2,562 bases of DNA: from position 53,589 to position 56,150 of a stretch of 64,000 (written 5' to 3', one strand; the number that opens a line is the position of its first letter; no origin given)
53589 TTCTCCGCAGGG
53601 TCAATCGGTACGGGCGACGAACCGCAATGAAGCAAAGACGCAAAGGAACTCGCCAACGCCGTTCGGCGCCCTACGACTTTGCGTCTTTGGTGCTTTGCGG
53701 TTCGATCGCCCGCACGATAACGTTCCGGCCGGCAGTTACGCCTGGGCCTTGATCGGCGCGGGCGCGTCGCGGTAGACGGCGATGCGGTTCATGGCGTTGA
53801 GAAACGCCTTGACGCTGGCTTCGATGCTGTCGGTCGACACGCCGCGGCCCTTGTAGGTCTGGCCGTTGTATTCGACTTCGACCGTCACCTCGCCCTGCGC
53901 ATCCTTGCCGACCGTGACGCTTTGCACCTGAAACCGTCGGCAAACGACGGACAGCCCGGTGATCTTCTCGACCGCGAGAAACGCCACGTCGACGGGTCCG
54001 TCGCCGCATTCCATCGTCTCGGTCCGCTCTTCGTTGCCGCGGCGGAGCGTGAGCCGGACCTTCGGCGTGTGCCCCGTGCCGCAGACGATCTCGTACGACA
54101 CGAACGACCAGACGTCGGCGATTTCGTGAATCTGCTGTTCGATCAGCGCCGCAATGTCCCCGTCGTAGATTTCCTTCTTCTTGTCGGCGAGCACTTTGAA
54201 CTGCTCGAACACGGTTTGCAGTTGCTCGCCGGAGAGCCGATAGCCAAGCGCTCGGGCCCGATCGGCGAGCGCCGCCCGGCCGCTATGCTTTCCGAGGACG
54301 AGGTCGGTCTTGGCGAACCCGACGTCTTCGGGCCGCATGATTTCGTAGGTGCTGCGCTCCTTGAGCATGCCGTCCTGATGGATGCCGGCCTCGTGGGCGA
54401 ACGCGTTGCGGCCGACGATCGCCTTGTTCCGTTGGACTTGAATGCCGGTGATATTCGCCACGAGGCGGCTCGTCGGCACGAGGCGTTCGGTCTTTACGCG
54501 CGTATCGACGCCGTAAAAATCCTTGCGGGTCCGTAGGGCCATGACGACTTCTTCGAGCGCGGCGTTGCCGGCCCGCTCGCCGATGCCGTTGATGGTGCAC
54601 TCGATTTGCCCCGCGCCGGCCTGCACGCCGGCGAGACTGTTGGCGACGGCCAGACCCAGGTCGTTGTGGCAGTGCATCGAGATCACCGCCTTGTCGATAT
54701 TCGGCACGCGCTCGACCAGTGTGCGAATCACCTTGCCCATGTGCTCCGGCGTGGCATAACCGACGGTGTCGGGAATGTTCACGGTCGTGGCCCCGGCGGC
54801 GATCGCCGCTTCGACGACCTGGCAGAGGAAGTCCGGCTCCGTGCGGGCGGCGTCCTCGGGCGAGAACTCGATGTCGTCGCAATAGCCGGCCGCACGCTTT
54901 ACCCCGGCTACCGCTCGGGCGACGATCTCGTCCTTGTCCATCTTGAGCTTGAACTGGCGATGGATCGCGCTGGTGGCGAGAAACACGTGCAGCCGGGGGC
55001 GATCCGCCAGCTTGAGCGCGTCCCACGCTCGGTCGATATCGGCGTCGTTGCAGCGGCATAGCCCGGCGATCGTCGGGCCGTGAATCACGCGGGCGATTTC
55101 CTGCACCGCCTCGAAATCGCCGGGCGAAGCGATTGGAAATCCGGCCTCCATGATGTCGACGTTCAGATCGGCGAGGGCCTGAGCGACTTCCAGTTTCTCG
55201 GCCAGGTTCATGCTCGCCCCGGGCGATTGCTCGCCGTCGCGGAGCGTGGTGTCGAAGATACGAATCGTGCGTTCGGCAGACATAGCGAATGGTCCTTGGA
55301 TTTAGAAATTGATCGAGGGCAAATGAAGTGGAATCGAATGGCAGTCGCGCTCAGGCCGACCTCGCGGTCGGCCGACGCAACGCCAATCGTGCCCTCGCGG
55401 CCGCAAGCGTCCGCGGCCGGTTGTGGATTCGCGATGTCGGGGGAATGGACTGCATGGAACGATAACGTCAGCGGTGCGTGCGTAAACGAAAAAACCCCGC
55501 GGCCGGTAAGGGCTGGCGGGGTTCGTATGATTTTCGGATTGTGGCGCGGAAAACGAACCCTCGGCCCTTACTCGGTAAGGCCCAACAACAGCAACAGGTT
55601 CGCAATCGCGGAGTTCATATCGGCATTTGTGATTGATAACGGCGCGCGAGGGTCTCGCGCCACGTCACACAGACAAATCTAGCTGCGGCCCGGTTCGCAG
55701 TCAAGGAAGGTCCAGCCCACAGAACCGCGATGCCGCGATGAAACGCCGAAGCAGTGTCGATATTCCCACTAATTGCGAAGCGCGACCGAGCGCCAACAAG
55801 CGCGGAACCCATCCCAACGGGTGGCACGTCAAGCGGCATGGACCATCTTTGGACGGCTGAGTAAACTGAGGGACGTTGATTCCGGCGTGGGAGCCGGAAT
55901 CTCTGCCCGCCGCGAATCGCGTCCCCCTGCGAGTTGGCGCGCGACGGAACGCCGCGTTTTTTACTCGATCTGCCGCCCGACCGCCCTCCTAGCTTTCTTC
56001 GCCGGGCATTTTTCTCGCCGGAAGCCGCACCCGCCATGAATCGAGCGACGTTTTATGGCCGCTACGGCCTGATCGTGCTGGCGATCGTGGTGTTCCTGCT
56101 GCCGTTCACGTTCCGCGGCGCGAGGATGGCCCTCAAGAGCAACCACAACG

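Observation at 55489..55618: Classical-style leucine attenuator (Leu-run leader peptide + antiterminator + terminator) upstream of leuA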

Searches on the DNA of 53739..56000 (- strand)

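Call 4: search_rna_families(source=window, start=55200, end=56000, threshold=evalue, max_evalue=10, show_alignments=3)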
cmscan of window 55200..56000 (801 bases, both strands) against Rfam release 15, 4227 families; matches with E-value up to 10: 2.
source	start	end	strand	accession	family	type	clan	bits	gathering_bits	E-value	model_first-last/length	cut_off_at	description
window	55864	55929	-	RF03192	mir-6794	Gene; miRNA;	-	19.9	74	0.59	1-62/62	no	mir-6794 microRNA precursor family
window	55489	55588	-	RF02450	ncr1175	Gene; sRNA;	-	14.8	60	8.3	1-110/110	no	Bacillus sRNA ncr1175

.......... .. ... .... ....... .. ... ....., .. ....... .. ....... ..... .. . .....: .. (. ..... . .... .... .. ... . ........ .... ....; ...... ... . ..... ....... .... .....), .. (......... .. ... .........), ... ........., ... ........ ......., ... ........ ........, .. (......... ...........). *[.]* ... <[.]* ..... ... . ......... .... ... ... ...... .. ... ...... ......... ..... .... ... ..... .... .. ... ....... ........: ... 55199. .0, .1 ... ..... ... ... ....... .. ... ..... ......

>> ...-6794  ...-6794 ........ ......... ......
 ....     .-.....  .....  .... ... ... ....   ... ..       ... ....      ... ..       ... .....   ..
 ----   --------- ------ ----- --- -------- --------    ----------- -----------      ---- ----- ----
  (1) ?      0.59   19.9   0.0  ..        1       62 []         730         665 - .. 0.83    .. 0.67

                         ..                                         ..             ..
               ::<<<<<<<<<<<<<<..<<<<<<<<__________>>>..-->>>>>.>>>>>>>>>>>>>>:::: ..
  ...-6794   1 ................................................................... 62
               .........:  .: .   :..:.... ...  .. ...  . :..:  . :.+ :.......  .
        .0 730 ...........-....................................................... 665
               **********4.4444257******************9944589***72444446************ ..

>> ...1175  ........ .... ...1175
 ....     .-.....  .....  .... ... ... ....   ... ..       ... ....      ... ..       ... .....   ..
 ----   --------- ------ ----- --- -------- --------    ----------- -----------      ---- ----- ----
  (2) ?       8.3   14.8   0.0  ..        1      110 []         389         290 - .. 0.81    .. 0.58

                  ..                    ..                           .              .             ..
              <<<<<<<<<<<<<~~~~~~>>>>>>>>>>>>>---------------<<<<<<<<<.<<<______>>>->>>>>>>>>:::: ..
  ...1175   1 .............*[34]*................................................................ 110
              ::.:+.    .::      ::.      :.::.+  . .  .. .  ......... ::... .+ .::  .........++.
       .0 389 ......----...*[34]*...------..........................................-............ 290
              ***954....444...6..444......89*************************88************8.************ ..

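Call 43: build_rna_model(alignment_id=A3, structure=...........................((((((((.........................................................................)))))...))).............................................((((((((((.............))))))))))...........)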
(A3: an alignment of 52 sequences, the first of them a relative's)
Model R1 built from alignment A3 (52 sequences, 208 columns); structure: as given.
model positions 132; base pairs 18; branch points 1; effective number of sequences 17.7; information 0.59 bits per position. Calibrated on 0.2 Mb of random sequence (short: E-values are rough).
structure used (alignment columns):
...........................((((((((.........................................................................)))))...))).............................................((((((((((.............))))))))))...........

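Call 44: search_with_rna_model(model_id=R1, source=window, max_evalue=10, show_alignments=2)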
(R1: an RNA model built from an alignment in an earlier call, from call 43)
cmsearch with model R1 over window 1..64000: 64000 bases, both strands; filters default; matches with E-value up to 10: 2.
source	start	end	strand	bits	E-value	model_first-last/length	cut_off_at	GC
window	55487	55618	-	62.1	5e-11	1-132/132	no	0.58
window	55445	55529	+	11.5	1.5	1-132/132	no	0.59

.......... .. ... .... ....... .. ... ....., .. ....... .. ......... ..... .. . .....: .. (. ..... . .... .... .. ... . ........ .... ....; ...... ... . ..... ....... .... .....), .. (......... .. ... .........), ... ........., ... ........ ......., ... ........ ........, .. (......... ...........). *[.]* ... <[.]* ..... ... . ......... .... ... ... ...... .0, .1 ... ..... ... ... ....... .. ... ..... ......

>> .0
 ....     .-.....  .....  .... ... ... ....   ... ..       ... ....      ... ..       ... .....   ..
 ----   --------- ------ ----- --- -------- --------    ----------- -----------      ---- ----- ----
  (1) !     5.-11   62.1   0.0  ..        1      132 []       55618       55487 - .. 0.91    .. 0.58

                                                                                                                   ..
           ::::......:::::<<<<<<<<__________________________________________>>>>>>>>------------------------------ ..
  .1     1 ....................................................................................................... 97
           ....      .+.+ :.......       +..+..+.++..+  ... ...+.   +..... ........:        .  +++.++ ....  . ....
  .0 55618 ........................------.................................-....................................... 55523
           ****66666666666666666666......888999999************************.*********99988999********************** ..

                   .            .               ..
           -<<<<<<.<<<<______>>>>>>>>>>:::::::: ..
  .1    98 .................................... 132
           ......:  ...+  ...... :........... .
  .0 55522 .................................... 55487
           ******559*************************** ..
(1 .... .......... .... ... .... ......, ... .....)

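Call 45: search_with_rna_model(model_id=R1, sources=[L001, L002, L003, L004, L005, L006, L007, L008, L009, L010, L011, L012, L013, L014, L015, L016, L017, L018, L019, L020, L021, L022, L023, L024, L025, L026, L027, L028, L029, L030, L031, L032, L033, L034, L035, L036, L037, L038, L039, L040, L041, L042, L043, L044, L045, L046, L047, L048, L049, L050, L051, L052, L053, L054, L055, L056, L057, L058, L059, L060, L061, L062, L063, L064, L065, L066, L067, L068, L069, L070, L071, L072, L073, L074, L075, L076, L077, L078, L079, L080], max_evalue=0.01)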
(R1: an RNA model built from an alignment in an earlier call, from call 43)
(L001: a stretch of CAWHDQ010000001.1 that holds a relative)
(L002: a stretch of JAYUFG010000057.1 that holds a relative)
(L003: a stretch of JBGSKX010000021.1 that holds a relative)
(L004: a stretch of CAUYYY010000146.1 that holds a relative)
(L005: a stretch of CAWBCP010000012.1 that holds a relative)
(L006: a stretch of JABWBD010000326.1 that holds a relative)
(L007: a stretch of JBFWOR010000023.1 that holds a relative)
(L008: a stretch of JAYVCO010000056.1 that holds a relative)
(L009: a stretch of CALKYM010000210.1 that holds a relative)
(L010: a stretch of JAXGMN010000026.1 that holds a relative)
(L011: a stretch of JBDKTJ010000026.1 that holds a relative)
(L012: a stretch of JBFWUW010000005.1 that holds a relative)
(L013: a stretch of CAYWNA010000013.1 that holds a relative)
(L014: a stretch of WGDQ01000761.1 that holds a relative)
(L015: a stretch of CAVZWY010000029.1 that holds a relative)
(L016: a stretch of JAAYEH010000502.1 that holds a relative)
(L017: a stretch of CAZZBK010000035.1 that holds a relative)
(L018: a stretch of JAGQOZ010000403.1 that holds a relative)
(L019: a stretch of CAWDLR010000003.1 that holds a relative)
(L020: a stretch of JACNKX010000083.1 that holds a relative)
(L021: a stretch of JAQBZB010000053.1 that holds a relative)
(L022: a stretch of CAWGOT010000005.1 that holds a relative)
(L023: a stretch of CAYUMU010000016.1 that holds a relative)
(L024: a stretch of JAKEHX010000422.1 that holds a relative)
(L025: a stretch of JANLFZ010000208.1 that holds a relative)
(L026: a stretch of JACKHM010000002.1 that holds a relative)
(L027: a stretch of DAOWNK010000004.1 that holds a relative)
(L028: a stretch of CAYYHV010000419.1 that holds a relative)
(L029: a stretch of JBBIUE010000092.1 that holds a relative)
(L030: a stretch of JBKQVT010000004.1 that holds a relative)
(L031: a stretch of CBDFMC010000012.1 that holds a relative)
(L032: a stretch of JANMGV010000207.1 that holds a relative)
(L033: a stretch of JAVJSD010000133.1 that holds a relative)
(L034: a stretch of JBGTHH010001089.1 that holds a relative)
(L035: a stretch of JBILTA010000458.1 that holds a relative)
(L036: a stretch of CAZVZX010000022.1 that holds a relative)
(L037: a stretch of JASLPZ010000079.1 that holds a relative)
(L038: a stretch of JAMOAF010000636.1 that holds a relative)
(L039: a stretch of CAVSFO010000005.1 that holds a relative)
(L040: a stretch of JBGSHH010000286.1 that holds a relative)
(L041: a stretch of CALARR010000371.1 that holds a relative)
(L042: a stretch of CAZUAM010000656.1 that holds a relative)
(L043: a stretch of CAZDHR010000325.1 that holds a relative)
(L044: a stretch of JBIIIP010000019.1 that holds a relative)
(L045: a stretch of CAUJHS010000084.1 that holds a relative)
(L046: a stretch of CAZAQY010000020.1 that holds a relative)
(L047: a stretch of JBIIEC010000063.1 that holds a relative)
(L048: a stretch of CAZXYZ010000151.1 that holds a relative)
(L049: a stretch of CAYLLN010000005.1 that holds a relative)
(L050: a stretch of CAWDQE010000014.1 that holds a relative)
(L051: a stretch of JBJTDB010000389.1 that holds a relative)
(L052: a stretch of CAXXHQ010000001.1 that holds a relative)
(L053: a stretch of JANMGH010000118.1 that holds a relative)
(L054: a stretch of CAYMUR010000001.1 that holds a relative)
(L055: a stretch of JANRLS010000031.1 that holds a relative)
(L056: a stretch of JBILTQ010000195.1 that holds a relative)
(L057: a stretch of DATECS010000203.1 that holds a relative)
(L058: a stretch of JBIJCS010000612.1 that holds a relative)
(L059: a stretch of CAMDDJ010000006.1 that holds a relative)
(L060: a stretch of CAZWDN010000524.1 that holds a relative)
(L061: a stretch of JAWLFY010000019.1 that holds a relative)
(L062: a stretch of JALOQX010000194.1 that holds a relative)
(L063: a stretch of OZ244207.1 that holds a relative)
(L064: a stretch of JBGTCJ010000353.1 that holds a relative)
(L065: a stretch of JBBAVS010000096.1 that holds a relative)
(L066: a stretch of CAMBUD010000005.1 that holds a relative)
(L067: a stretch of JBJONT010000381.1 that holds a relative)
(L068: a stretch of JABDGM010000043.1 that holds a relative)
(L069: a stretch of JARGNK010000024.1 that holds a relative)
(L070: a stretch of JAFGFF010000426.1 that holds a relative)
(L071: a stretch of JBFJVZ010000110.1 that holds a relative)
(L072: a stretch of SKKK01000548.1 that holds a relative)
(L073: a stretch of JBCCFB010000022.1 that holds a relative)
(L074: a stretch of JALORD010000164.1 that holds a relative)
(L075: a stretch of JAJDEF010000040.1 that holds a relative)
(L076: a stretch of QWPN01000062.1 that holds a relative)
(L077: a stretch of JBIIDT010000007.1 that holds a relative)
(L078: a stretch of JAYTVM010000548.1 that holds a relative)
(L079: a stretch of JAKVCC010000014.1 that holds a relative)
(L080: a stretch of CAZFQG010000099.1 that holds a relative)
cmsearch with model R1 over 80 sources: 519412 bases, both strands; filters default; matches with E-value up to 0.01: 67.
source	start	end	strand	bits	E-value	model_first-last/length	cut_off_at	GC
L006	2682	2812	+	110.1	4.9e-20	1-132/132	no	0.58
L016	2647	2776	+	108.3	1.1e-19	1-132/132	no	0.56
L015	2663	2789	+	101.8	2.5e-18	1-132/132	no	0.57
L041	2790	2920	+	101.7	2.6e-18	1-132/132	no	0.52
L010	2288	2415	+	101.6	2.8e-18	1-132/132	no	0.57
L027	2835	2968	+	101.5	3e-18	1-132/132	no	0.54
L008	2684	2812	+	100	5.9e-18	1-132/132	no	0.52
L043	2693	2826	+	100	6e-18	1-132/132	no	0.6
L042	1306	1438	+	97.1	2.4e-17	1-132/132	no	0.56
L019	2662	2794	+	96.7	2.9e-17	1-132/132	no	0.56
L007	2644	2769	+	94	1e-16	1-132/132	no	0.57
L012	2838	2971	+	92.4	2.2e-16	1-132/132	no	0.57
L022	2659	2792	+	91.6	3.2e-16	1-132/132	no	0.53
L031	2737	2870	+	91.5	3.4e-16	1-132/132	no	0.53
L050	2559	2695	+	91.5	3.4e-16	1-132/132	no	0.52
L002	1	131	+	89.6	8.4e-16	1-132/132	no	0.46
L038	1369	1502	+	88.6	1.3e-15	1-132/132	no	0.54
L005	2672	2807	+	87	2.8e-15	1-132/132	no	0.57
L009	2708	2847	+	87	2.9e-15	1-132/132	no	0.61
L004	2727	2873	+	84.6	9.3e-15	1-132/132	no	0.51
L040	917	1033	+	83.7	1.4e-14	1-132/132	no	0.57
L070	2555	2693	+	83.4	1.6e-14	1-132/132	no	0.56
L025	2687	2822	+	83.1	1.9e-14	1-132/132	no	0.57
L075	2638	2764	+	82.1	3e-14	1-132/132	no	0.49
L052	2681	2812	+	82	3.2e-14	1-132/132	no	0.44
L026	2716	2842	+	80.8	5.6e-14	1-132/132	no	0.52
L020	2702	2828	+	80.7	5.9e-14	1-132/132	no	0.52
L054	2845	2983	+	80.3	7.3e-14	1-132/132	no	0.49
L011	2677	2807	+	79.5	1e-13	1-132/132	no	0.53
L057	2821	2953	+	79.5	1e-13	1-132/132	no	0.59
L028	2688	2809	+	78.7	1.5e-13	1-132/132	no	0.52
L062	2815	2943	+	78.1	2.1e-13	1-132/132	no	0.62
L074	2617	2743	+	77.8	2.3e-13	1-132/132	no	0.59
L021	2721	2845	+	77.7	2.5e-13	1-132/132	no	0.54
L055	2772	2894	+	77.6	2.6e-13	1-132/132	no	0.59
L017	2772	2919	+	77.3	3e-13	1-132/132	no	0.55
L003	2648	2781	+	76.2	5e-13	1-132/132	no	0.57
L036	2595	2743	+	75.9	5.7e-13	1-132/132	no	0.54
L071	2767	2907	+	75.2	8.1e-13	1-132/132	no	0.52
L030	2808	2940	+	74.4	1.2e-12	1-132/132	no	0.56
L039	2810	2944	+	74.2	1.3e-12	1-132/132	no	0.55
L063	2757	2898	+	73.1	2.2e-12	1-132/132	no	0.54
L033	2647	2768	+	72.6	2.8e-12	1-132/132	no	0.58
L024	2652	2778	+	72.6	2.8e-12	1-132/132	no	0.52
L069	2746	2880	+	71.1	5.8e-12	1-132/132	no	0.51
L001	2620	2758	+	69.1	1.5e-11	1-132/132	no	0.63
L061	2706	2843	+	68.8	1.7e-11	1-132/132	no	0.57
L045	1319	1444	+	68.7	1.8e-11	1-132/132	no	0.57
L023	2573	2706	+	67.6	3e-11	1-132/132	no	0.55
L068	2801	2931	+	66.6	5e-11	1-132/132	no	0.46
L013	1639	1760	+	66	6.4e-11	1-132/132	no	0.52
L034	2822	2955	+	65.3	9.2e-11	1-132/132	no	0.59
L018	107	229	+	64.3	1.5e-10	1-132/132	no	0.53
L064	1931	2081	+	63.3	2.3e-10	1-132/132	no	0.57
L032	2795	2927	+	63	2.7e-10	1-132/132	no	0.5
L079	2758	2901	+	61.8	4.8e-10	1-132/132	no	0.46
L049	2645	2785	+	59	1.8e-09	1-132/132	no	0.61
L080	2656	2788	+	48.9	2.3e-07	1-132/132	no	0.55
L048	2862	2982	+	45.3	1.3e-06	1-132/132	no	0.6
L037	2676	2798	+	43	3.6e-06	1-132/132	no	0.45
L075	2725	2810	-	35.8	0.00011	1-132/132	no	0.48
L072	2810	2929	+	35.3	0.00015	1-132/132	no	0.54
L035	2806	2928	+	30.9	0.0012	1-132/132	no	0.5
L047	2850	2950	+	30.3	0.0016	1-132/132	no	0.66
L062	2904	3002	-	29.6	0.0022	1-132/132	no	0.59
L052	2772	2865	-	28.9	0.003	1-132/132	no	0.45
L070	2653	2756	-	28.8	0.0032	1-132/132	no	0.56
